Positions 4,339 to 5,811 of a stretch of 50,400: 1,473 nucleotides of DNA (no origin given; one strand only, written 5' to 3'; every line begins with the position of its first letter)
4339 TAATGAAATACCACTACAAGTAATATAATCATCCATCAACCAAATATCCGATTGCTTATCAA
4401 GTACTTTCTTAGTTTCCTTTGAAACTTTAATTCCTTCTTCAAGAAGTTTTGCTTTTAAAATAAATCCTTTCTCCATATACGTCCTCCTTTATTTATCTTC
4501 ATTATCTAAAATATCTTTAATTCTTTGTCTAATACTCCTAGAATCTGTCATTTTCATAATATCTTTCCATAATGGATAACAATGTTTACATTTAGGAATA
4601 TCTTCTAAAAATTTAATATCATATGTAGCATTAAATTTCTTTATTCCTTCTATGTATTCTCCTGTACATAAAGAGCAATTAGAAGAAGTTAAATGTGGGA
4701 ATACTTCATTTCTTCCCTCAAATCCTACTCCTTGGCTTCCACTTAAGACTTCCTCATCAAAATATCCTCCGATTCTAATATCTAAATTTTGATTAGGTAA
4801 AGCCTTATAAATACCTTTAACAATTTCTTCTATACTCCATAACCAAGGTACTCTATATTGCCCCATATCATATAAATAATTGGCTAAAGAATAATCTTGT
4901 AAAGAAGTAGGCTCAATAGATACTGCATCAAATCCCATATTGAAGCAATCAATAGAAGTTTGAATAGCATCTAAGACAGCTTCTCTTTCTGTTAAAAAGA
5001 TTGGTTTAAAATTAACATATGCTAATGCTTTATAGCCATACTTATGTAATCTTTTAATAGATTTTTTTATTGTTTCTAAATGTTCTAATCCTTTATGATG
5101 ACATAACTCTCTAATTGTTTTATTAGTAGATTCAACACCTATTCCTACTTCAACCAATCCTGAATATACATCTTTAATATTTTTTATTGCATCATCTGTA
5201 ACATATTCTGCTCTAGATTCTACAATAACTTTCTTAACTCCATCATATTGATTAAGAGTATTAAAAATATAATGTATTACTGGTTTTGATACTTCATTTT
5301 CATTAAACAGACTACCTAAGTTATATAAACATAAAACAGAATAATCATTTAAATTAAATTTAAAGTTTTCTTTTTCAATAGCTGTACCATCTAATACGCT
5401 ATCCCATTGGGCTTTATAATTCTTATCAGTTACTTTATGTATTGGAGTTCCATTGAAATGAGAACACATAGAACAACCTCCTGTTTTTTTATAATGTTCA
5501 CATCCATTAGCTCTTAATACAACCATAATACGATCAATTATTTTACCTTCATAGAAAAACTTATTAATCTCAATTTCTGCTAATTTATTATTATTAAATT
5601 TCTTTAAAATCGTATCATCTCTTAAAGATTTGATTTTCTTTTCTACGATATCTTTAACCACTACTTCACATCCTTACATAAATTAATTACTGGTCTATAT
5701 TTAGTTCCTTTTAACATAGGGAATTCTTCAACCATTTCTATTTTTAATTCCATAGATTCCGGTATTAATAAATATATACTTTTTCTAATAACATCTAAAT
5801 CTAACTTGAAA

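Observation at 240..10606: Ten-gene radical-SAM / ATP-grasp / amidinotransferase-fold operon headed by an ABC-F gene: candidate undescribed small-molecule pathway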

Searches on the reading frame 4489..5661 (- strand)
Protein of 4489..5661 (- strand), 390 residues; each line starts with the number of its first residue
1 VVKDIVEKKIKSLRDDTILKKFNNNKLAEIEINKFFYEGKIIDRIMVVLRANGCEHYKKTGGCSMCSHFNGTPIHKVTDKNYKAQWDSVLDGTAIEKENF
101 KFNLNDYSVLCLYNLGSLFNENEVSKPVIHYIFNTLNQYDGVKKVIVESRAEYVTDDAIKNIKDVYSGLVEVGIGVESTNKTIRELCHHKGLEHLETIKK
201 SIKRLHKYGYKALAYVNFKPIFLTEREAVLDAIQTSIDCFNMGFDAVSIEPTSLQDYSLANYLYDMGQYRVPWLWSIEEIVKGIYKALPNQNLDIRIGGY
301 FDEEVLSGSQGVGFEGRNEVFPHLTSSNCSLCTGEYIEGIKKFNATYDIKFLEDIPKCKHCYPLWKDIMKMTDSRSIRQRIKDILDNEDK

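Call 4: search_protein_families(library=pfam, proteins=[window:4489-5661:-], max_evalue=0.01)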
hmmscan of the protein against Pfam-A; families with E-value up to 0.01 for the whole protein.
window:4489-5661:- (390 aa): 1 family
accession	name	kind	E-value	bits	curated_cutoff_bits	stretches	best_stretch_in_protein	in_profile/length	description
PF04055.27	Radical_SAM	-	7.6e-05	23.4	29.5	1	136-226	70-159/166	Radical SAM superfamily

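Call 5: search_protein_families(library=ncbifam, proteins=[window:4489-5661:-], max_evalue=0.01)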
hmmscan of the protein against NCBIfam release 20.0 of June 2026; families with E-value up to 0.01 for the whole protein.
window:4489-5661:- (390 aa): 1 family
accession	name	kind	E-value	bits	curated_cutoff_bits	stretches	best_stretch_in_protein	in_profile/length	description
TIGR01210.1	TIGR01210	equivalog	4.5e-58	196.9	212.15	1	37-371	8-305/313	archaeosine biosynthesis radical SAM protein RaSEA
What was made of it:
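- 4489..5661 (-): RaSEA/Elp3-like radical-SAM enzyme (rSAM1); core gene 2. TIGR01210 gives E = 4.5e-58 (196.9 bits against a cut-off of 212) (call 5).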

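Call 12: find_encoding_contigs(protein=window:4489-5661:-, flank=10000, max_places=8)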
Protein window:4489-5661:- (390 aa): 10 contigs read that carry it; 8 places shown.
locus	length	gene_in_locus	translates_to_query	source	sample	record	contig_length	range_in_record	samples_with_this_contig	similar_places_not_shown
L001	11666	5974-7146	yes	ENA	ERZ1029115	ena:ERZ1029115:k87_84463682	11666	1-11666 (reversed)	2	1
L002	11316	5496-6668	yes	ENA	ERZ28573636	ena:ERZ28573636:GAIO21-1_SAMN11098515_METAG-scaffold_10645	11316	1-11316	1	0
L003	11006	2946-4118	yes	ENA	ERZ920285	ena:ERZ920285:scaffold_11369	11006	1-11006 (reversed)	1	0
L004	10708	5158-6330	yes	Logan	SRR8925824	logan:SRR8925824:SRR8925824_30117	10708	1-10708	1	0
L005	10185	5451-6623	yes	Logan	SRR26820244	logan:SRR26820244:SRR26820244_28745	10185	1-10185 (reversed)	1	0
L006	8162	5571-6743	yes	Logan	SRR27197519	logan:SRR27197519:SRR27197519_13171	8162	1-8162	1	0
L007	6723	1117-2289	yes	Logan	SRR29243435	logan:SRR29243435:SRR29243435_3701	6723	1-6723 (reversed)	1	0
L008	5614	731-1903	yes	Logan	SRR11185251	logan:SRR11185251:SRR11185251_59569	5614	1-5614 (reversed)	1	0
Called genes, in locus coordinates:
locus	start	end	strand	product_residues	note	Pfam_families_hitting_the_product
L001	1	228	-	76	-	?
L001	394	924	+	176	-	PF13560:HTH_31, PF13744:HTH_37 (weak), PF01381:HTH_3, PF12844:HTH_19, PF13443:HTH_26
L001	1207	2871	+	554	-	PF02463:SMC_N (faint), PF03193:RsgA_GTPase (faint), PF13555:AAA_29 (faint), PF20720:nSTAND3 (faint), PF00005:ABC_tran, PF00006:ATP-synt_ab (faint), PF12848:ABC_tran_Xtn (weak), PF00005:ABC_tran, +3 more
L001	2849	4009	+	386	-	PF01546:Peptidase_M20, PF07687:M20_dimer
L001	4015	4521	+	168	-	PF00583:Acetyltransf_1, PF13673:Acetyltransf_10 (weak), PF13508:Acetyltransf_7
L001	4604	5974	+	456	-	-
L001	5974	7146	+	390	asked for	-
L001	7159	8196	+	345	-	PF04055:Radical_SAM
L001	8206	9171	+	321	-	PF02655:ATP-grasp_3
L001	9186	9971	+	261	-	PF04055:Radical_SAM (weak)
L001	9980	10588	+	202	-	PF13419:HAD_2 (faint)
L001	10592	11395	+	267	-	PF02274:ADI, PF19420:DDAH_eukar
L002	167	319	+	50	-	-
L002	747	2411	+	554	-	PF02463:SMC_N (faint), PF03193:RsgA_GTPase (faint), PF13555:AAA_29 (faint), PF20720:nSTAND3 (faint), PF00005:ABC_tran, PF00006:ATP-synt_ab (faint), PF12848:ABC_tran_Xtn (weak), PF00005:ABC_tran, +3 more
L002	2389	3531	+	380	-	PF01546:Peptidase_M20, PF07687:M20_dimer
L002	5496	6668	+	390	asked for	-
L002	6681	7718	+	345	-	PF04055:Radical_SAM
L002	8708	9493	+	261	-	PF04055:Radical_SAM (faint)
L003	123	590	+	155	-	PF05154:TM2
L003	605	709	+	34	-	-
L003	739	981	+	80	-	-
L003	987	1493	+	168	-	PF00583:Acetyltransf_1, PF13673:Acetyltransf_10 (weak), PF13508:Acetyltransf_7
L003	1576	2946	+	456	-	-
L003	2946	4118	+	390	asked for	-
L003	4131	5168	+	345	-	PF04055:Radical_SAM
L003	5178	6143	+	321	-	PF02655:ATP-grasp_3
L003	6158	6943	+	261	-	PF04055:Radical_SAM (weak)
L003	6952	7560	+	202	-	PF13419:HAD_2 (faint)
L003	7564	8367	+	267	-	PF02274:ADI, PF19420:DDAH_eukar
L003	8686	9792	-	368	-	PF14659:Phage_int_SAM_3 (weak), PF00589:Phage_integrase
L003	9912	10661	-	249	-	PF08378:NERD, PF01396:Zn_ribbon_Top1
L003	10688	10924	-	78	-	-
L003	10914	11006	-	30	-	?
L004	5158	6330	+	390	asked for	-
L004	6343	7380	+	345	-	PF04055:Radical_SAM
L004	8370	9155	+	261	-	PF04055:Radical_SAM (faint)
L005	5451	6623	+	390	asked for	-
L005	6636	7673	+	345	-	PF04055:Radical_SAM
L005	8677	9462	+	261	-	PF04055:Radical_SAM (faint)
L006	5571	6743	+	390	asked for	-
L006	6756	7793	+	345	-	PF04055:Radical_SAM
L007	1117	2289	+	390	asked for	-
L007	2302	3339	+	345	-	PF04055:Radical_SAM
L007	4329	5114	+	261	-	PF04055:Radical_SAM (faint)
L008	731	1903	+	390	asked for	-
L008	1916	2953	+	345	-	PF04055:Radical_SAM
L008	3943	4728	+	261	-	PF04055:Radical_SAM (faint)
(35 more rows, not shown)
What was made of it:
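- Checked: Gene callers on identical contigs chose the same 554-aa product (call 12).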

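Call 13: find_homologous_proteins(query=window:4489-5661:-)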
Query window:4489-5661:- (390 aa): 364 proteins with E <= 0.001 among 3967 candidates; the best 120 are listed.
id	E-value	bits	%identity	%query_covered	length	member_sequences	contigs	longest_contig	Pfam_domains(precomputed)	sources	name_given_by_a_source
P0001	7.1e-265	896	100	100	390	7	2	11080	-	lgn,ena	-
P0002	3.9e-216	736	81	100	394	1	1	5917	-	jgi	-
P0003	9.4e-216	734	80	100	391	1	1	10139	-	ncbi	-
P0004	2.1e-215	733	81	100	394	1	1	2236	-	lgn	-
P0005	5.9e-214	728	80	100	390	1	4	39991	-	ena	-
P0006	6.7e-214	728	81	98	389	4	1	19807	-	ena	-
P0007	7.9e-214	728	82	99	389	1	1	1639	-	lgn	-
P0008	1.6e-213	727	81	99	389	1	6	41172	-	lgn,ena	-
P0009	2.3e-213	726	81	100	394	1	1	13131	-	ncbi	-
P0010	9.1e-213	724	81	99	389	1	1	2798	-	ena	-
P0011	9.8e-213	724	79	100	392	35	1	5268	-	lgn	-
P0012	6.7e-212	722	78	99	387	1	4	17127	-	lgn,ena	-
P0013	9.0e-212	721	80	99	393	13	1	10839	-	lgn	-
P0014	3.3e-211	719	81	99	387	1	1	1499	-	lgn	-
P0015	2.1e-210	717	79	99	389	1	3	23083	-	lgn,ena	-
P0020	1.7e-205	700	77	99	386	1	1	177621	PF04055.28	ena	-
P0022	9.8e-205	698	77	99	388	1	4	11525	PF04055.28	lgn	-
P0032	2.6e-183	627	70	99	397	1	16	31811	-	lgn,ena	-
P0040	2.6e-175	601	65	99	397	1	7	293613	-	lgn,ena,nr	nr:hypothetical protein [Bacilli bacterium]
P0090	1.6e-168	579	63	97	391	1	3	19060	PF04055.28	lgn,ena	-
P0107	3.7e-168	578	64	98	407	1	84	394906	-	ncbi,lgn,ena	-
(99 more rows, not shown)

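Call 14: find_encoding_contigs(protein=P0107, flank=10000, max_places=3)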
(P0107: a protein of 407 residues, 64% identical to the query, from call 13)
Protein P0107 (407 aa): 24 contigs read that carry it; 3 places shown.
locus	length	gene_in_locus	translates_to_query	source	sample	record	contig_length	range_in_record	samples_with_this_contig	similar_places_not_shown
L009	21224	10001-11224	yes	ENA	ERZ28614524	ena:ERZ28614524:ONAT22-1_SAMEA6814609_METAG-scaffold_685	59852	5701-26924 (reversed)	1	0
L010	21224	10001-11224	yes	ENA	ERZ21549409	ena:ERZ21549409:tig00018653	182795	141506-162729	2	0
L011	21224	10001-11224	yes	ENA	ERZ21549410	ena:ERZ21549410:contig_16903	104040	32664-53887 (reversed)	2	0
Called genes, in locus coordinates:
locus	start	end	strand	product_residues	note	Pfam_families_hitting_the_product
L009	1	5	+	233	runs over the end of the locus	PF02463:SMC_N (faint), PF00005:ABC_tran, PF13304:AAA_21 (faint)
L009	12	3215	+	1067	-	PF12704:MacB_PCD, PF02687:FtsX, PF12704:MacB_PCD (weak), PF02687:FtsX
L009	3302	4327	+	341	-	PF00155:Aminotran_1_2 (faint), PF01212:Beta_elim_lyase, PF00266:Aminotran_5 (weak)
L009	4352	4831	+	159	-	PF00383:dCMP_cyt_deam_1, PF14437:MafB19-deam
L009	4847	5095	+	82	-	-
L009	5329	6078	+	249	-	PF01209:Ubie_methyltran, PF13489:Methyltransf_23 (weak), PF13847:Methyltransf_31, PF08241:Methyltransf_11, PF13649:Methyltransf_25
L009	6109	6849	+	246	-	PF01209:Ubie_methyltran, PF13489:Methyltransf_23 (weak), PF13847:Methyltransf_31, PF08241:Methyltransf_11, PF13649:Methyltransf_25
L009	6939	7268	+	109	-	PF04014:MazE_antitoxin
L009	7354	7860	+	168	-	PF10688:Imp-YgjV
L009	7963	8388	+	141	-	PF00903:Glyoxalase (faint)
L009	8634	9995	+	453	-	-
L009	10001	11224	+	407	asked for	-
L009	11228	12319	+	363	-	PF00291:PALP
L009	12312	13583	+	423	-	PF00155:Aminotran_1_2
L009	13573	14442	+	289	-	PF00491:Arginase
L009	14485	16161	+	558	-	PF02463:SMC_N (faint), PF13555:AAA_29 (faint), PF00005:ABC_tran, PF01926:MMR_HSR1 (faint), PF08477:Roc (faint), PF13304:AAA_21 (faint), PF12848:ABC_tran_Xtn, PF00005:ABC_tran, +1 more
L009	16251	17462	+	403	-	PF00278:Orn_DAP_Arg_deC, PF02784:Orn_Arg_deC_N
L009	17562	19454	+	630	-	PF00005:ABC_tran, PF00931:NB-ARC (faint), PF02463:SMC_N (weak), PF13555:AAA_29 (faint), PF25201:nSTAND6 (faint), PF12848:ABC_tran_Xtn, PF00005:ABC_tran, PF16326:ABC_tran_CTD, +4 more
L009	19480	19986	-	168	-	-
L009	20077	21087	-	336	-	PF00535:Glycos_transf_2, PF10111:Glyco_tranf_2_2, PF13641:Glyco_tranf_2_3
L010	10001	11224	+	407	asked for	-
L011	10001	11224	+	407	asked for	-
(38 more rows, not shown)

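Call 15: find_encoding_contigs(protein=P0040, flank=10000, max_places=2)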
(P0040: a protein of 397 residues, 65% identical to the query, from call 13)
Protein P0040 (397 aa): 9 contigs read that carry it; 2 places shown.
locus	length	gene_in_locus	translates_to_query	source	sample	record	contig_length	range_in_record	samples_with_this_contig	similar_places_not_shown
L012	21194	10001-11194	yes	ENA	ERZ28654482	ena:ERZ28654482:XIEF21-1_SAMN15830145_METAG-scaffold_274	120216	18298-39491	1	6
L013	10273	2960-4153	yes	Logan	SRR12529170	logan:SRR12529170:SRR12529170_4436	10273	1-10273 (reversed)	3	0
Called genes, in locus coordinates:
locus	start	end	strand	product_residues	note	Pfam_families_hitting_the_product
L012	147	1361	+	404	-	PF04055:Radical_SAM, PF00633:HHH (faint), PF12836:HHH_3 (weak)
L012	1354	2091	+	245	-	PF13566:DUF4130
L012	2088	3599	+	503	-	PF00118:Cpn60_TCP1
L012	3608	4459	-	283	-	PF11899:DUF3419 (faint)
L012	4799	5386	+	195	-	-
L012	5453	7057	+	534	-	-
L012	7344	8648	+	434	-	PF19787:DUF6271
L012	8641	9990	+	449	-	-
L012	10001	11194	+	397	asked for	-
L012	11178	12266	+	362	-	PF00291:PALP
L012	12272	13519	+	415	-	PF00155:Aminotran_1_2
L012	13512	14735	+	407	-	PF00278:Orn_DAP_Arg_deC, PF02784:Orn_Arg_deC_N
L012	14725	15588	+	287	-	PF00491:Arginase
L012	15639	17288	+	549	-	PF02463:SMC_N (faint), PF13555:AAA_29 (faint), PF00005:ABC_tran, PF13304:AAA_21 (weak), PF12848:ABC_tran_Xtn, PF00005:ABC_tran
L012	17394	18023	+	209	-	-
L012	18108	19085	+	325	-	-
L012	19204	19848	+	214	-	-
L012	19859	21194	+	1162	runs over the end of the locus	-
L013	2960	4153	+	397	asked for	-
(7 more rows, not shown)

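Call 18: find_related_loci(query=A1, collection=genome_contigs, flank=10000)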
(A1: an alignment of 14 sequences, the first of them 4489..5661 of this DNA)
Query A1 (390 aa) in genome_contigs; peptide patterns used: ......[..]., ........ (x = any residue, [..] = any of these).
67 stretches matched a pattern; 43 encode a relative of the query (tblastn E <= 1e-3); 42 distinct loci.
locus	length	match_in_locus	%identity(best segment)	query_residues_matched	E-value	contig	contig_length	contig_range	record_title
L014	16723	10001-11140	82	6-385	0e+0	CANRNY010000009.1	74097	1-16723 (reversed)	MAG: uncultured Bacilli bacterium isolate Lapin-020__bin70 genome assembly, contig: Lapin-020__NODE_292_length_74097_cov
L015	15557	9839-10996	78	1-386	0e+0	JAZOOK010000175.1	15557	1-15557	MAG: Candidatus Coprovivens sp. isolate T1900045629_YK20190323.MAGScoT_cleanbin_000017 SGB_8053_k141_2115067, whole geno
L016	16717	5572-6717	65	6-385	6e-174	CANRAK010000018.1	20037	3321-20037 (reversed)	MAG: uncultured Clostridia bacterium isolate Lapin-026__bin121 genome assembly, contig: Lapin-026__NODE_3134_length_2003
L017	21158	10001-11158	65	5-388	4e-173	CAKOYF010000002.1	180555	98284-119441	MAG: uncultured Clostridia bacterium isolate REFINED_METABAT215_TOP10_CONTIGS_1500_ASSEMBLY_K77_MERGED__Hadza_MoBio_hadz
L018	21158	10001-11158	63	5-388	2e-172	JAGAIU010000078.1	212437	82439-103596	MAG: Clostridia bacterium isolate RGIG8481 Water_deer_Cecum-1__c368734, whole genome shotgun sequence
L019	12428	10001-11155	66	2-385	3e-172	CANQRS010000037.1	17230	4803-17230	MAG: uncultured Clostridia bacterium isolate Lapin-022__bin65 genome assembly, contig: Lapin-022__NODE_3238_length_17230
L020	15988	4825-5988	64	4-390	7e-172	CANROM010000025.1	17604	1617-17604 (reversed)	MAG: uncultured Clostridia bacterium isolate Lapin-020__bin31 genome assembly, contig: Lapin-020__NODE_4295_length_17604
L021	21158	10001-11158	63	5-388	2e-171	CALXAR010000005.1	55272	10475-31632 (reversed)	MAG: uncultured Clostridia bacterium isolate BRZ_LF__bin5 genome assembly, contig: BRZ_LF__NODE_626_length_55272_cov_7.5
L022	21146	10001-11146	64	5-385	2e-170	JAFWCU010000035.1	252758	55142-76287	MAG: Clostridia bacterium isolate RGIG5622 Sheep_Duodenum-3__c572325, whole genome shotgun sequence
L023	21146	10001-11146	64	5-385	2e-170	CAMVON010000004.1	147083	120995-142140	MAG TPA_asm: uncultured Clostridiaceae bacterium isolate SRR8387714_bin.65_metaWRAP_v1.3_MAG genome assembly, contig: ER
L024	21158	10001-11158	63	5-388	8e-169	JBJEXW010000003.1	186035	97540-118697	MAG: Clostridia bacterium isolate LOHA17_bin.027 NODE_11_length_186035_cov_40.622223, whole genome shotgun sequence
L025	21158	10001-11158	62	5-388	9e-169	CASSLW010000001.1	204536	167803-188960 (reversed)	MAG: uncultured Clostridia bacterium isolate extra-ERR2136560.35_1677762861 genome assembly, contig: NODE_10_length_2045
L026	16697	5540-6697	64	2-387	3e-168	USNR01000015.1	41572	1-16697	uncultured Clostridium sp. isolate UMGS1901 genome assembly, contig: NODE_349_length_41572_cov_13.705831, whole genome s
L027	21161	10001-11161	63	2-387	3e-168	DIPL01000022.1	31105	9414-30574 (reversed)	MAG TPA_asm: Christensenella sp. UBA5489 UBA5489_contig_9358, whole genome shotgun sequence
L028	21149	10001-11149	62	5-385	4e-168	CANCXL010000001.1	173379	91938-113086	MAG TPA_asm: uncultured Clostridiaceae bacterium isolate ERR6760096_bin.49_metawrap_v1.3_MAG genome assembly, contig: ER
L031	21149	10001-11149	62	4-385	7e-166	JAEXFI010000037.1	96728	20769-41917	MAG: Bacillota bacterium isolate OH_HBB_241 k127_1345784, whole genome shotgun sequence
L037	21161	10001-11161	61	4-389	6e-163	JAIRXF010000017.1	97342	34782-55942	MAG: Oscillospiraceae bacterium isolate Gsp477_bin145 k119_6013070, whole genome shotgun sequence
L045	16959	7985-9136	61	1-385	2e-159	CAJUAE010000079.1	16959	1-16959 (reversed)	MAG TPA_asm: uncultured Lachnospiraceae bacterium isolate MGBC120144 genome assembly, contig: MGBC120144.79, whole genom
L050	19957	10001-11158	64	2-387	3e-168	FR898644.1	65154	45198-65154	Clostridium sp. CAG:440 genomic scaffold, scf59, whole genome shotgun sequence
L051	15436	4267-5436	66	2-389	2e-179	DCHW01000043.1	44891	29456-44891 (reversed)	MAG TPA_asm: Clostridiales bacterium UBA1742 UBA1742_contig_10627, whole genome shotgun sequence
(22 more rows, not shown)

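Call 24: search_solved_structures(query=A1, max_evalue=0.01)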
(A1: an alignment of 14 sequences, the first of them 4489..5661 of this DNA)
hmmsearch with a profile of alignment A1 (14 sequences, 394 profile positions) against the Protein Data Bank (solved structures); distinct sequences matched with E-value up to 0.01: 0.
